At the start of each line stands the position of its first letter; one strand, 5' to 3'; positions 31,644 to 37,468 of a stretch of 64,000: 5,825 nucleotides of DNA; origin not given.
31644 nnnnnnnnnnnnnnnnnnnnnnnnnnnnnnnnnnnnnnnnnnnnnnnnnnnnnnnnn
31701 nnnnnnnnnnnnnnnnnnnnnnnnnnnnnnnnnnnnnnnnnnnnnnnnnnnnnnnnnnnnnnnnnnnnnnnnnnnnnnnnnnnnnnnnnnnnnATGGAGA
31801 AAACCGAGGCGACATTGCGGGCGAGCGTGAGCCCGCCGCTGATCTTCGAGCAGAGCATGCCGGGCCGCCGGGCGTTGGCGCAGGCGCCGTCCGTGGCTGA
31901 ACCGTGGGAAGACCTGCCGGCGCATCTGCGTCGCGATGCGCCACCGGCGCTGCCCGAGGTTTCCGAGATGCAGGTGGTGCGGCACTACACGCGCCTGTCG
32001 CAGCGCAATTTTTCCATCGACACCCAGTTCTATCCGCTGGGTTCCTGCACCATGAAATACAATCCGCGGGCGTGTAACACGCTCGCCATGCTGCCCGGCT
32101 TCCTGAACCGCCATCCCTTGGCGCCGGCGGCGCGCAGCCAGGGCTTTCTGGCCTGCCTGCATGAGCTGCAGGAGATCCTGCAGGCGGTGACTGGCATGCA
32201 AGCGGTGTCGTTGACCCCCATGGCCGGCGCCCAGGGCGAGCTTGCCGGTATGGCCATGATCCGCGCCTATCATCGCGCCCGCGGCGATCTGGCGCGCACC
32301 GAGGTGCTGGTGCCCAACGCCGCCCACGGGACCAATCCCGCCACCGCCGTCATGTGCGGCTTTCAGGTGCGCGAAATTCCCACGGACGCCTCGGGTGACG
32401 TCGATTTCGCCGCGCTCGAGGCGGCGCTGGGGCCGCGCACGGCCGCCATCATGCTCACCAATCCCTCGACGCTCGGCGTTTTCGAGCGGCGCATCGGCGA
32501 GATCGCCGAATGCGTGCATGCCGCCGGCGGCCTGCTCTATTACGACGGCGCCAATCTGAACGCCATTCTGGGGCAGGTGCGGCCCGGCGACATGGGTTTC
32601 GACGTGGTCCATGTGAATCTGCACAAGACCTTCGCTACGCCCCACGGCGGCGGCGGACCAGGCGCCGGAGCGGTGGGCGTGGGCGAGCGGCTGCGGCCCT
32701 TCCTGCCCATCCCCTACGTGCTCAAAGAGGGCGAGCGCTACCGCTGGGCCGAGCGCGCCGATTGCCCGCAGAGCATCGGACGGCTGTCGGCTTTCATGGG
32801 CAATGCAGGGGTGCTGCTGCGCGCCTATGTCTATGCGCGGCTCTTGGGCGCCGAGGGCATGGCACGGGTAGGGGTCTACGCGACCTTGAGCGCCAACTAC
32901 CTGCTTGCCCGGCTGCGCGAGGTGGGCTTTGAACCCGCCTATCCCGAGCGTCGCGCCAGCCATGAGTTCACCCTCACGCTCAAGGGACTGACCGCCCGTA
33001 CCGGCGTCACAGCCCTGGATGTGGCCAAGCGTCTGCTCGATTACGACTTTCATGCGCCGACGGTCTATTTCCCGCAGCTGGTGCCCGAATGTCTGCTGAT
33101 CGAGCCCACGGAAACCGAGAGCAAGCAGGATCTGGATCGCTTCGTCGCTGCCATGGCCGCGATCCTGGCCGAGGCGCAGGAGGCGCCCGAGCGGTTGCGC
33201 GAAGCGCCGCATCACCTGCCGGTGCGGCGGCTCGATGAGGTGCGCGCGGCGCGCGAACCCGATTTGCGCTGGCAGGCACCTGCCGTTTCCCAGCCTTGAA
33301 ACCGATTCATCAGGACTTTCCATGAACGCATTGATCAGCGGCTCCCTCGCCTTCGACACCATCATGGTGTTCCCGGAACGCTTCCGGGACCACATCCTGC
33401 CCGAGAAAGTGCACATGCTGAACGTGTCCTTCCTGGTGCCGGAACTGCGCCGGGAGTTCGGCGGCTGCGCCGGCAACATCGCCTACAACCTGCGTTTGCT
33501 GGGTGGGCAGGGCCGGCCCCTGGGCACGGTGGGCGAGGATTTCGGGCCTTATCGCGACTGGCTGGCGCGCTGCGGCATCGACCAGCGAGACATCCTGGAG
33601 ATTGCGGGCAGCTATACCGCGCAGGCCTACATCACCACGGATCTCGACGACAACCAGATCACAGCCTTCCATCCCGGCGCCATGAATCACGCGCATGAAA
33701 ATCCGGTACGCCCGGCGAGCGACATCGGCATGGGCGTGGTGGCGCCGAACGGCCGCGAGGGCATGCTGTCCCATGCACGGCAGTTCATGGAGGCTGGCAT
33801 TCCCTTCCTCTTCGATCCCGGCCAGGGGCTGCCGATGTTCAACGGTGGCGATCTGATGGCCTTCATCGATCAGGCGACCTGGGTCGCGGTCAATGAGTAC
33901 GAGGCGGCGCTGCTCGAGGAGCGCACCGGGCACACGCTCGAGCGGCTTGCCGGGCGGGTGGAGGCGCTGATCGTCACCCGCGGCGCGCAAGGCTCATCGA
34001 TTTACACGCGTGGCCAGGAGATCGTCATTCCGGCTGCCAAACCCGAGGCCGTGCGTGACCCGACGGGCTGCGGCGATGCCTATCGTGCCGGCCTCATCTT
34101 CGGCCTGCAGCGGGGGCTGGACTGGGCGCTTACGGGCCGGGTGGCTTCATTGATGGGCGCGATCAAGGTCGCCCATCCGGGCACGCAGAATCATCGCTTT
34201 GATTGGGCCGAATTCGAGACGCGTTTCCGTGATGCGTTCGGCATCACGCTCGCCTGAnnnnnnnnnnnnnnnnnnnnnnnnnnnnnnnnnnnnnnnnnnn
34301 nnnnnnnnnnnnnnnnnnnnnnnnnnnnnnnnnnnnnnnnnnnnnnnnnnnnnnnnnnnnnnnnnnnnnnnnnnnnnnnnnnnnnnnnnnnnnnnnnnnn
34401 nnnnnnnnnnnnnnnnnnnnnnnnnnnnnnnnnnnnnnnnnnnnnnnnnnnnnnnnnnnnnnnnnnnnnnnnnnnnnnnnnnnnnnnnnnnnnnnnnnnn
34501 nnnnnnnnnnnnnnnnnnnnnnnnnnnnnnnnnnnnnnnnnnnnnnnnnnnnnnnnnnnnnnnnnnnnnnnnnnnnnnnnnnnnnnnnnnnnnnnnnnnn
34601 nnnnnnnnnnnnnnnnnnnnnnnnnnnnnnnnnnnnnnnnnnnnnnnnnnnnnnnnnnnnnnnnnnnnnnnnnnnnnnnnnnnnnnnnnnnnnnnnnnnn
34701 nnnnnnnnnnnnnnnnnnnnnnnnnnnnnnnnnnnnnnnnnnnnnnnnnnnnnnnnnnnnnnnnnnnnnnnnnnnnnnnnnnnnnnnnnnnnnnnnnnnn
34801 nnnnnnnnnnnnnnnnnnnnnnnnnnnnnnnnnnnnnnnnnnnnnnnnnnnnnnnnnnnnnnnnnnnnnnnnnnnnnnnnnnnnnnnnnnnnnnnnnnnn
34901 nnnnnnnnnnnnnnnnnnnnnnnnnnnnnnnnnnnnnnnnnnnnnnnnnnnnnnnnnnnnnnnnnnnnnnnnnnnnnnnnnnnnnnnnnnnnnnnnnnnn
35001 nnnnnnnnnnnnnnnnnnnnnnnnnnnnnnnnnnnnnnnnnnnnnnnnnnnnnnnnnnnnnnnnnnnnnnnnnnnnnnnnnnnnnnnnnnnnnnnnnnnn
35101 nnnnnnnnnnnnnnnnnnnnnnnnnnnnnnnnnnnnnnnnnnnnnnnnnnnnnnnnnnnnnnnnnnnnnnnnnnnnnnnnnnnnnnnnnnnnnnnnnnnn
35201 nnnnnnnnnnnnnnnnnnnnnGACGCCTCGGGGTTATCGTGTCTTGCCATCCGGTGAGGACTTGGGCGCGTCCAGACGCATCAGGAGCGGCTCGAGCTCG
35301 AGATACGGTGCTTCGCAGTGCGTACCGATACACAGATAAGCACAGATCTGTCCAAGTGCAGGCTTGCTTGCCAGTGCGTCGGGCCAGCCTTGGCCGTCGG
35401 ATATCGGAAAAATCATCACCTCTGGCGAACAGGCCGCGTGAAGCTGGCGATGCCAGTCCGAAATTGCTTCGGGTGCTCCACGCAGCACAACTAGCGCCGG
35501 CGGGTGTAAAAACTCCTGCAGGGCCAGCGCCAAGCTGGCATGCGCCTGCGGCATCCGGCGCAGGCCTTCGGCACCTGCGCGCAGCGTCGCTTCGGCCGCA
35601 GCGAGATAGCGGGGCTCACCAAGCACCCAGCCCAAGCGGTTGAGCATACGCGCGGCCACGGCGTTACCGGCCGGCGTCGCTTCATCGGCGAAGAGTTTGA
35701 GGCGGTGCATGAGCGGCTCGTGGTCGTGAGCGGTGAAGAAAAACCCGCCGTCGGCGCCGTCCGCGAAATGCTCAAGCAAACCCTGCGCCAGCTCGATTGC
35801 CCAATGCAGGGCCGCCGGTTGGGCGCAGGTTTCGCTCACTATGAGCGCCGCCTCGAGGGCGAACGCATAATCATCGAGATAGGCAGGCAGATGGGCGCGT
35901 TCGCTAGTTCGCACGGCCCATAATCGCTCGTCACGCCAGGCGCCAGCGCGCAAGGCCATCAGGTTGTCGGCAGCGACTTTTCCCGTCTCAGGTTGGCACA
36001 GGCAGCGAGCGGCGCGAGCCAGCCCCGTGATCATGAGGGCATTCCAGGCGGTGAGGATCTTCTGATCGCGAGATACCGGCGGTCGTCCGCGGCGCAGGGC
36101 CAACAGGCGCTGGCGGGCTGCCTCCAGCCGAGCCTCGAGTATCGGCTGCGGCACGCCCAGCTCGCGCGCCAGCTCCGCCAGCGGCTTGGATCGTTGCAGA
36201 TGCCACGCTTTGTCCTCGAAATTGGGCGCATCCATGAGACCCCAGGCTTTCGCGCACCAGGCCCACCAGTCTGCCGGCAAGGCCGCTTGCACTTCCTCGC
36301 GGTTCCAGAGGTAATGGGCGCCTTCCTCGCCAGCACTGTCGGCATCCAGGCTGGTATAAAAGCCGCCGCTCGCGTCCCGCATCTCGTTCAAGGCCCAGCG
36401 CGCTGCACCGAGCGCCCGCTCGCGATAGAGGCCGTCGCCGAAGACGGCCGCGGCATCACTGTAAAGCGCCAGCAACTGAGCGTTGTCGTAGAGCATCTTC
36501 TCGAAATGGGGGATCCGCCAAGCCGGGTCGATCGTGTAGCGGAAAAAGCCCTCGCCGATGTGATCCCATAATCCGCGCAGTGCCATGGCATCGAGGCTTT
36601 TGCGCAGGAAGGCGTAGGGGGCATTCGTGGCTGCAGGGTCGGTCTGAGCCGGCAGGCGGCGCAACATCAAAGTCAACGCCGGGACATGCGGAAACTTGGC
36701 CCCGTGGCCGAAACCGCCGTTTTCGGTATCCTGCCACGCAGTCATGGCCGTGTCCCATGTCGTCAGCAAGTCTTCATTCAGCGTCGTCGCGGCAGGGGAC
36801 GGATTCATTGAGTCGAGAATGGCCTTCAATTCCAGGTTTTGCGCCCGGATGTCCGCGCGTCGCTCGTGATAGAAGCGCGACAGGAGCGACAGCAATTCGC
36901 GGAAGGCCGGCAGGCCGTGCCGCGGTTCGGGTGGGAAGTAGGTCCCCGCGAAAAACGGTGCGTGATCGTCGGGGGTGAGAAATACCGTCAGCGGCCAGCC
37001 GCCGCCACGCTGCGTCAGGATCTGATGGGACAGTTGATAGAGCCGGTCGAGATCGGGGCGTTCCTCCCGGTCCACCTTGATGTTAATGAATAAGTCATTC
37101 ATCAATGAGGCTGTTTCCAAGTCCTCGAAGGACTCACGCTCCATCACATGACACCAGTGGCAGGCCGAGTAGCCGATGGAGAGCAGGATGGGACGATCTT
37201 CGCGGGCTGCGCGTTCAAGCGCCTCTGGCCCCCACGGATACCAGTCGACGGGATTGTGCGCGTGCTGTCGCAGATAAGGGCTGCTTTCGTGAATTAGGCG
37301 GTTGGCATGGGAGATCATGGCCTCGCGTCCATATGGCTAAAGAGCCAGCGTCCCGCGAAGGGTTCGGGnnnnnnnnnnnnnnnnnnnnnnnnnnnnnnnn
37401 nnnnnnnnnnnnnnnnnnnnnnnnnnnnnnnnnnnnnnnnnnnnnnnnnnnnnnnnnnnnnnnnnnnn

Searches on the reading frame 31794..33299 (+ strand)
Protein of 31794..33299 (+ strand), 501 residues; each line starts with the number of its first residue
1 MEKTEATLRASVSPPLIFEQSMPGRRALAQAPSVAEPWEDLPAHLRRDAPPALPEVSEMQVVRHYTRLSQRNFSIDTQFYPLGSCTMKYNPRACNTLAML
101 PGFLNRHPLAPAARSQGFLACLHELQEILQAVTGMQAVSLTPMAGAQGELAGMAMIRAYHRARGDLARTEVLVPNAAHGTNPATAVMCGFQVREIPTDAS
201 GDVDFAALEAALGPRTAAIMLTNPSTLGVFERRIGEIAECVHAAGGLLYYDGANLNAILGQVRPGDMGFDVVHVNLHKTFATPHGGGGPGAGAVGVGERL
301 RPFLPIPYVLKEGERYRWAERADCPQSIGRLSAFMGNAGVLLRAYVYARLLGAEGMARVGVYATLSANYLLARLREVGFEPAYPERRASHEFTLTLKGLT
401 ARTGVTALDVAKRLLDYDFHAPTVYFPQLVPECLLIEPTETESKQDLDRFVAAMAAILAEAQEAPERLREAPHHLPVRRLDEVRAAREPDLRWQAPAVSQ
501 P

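Call 29: search_protein_families(library=pfam, proteins=[window:31794-33299:+])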
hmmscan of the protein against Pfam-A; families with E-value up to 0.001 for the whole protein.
window:31794-33299:+ (501 aa): 4 families
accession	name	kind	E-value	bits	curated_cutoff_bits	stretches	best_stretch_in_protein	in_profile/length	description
PF21478.3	GcvP2_C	-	2.1e-28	99.1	27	1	362-464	4-105/122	Glycine dehydrogenase, C-terminal domain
PF02347.22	GDC-P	-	3e-07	30.1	26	1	40-301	30-280/429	Glycine cleavage system P-protein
PF00266.25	Aminotran_5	-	4.7e-07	29.5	21.5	1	168-285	88-207/371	Aminotransferase class-V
PF01212.27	Beta_elim_lyase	-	4.5e-05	23.4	27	1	124-286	36-207/288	Beta-eliminating lyase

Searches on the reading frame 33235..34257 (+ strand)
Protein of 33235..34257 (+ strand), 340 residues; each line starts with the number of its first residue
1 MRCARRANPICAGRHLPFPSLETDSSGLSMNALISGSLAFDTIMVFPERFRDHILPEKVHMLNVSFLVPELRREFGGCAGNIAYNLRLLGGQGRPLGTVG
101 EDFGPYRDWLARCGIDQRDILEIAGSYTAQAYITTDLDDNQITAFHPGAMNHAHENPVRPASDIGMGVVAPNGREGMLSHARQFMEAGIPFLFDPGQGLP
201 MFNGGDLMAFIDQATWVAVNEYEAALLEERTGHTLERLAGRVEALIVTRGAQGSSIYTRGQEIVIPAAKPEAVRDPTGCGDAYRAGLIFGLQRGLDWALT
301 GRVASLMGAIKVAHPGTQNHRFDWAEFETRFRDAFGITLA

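Call 30: search_protein_families(library=pfam, proteins=[window:33235-34257:+])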
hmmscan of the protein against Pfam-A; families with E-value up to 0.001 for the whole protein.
window:33235-34257:+ (340 aa): 1 family
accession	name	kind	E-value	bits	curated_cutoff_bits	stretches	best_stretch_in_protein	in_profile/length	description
PF00294.29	PfkB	-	3.9e-34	118.8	25.8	1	51-319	12-297/302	pfkB family carbohydrate kinase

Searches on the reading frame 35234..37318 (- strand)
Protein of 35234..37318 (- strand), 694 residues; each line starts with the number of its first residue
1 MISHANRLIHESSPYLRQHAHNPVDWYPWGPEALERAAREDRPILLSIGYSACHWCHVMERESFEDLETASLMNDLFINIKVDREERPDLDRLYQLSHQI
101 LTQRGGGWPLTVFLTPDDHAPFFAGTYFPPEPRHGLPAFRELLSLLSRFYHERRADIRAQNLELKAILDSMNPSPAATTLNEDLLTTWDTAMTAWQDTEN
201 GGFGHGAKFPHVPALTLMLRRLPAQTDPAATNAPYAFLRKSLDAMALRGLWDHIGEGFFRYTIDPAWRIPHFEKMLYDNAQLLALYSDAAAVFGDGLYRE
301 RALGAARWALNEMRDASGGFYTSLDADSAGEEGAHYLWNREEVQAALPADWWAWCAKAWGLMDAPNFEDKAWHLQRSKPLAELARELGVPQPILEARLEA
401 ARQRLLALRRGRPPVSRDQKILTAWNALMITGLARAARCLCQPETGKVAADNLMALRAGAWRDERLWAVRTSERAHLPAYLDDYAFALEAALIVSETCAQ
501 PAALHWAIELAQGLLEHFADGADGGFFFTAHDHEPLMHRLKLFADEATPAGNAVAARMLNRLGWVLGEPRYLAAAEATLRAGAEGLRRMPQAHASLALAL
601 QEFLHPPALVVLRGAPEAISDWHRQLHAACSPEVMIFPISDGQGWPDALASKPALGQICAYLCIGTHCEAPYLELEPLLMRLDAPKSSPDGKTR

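Call 30: search_protein_families(library=pfam, proteins=[window:35234-37318:-])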
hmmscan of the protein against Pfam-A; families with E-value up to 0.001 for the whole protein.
window:35234-37318:- (694 aa): 2 families
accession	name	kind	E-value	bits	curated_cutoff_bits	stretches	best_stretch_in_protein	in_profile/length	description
PF03190.21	Thioredox_DsbH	-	1.4e-71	240.2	27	1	6-166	2-160/163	Protein of unknown function, DUF255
PF13899.12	Thioredoxin_7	-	1.5e-09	38.3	27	1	25-116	1-83/83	Thioredoxin-like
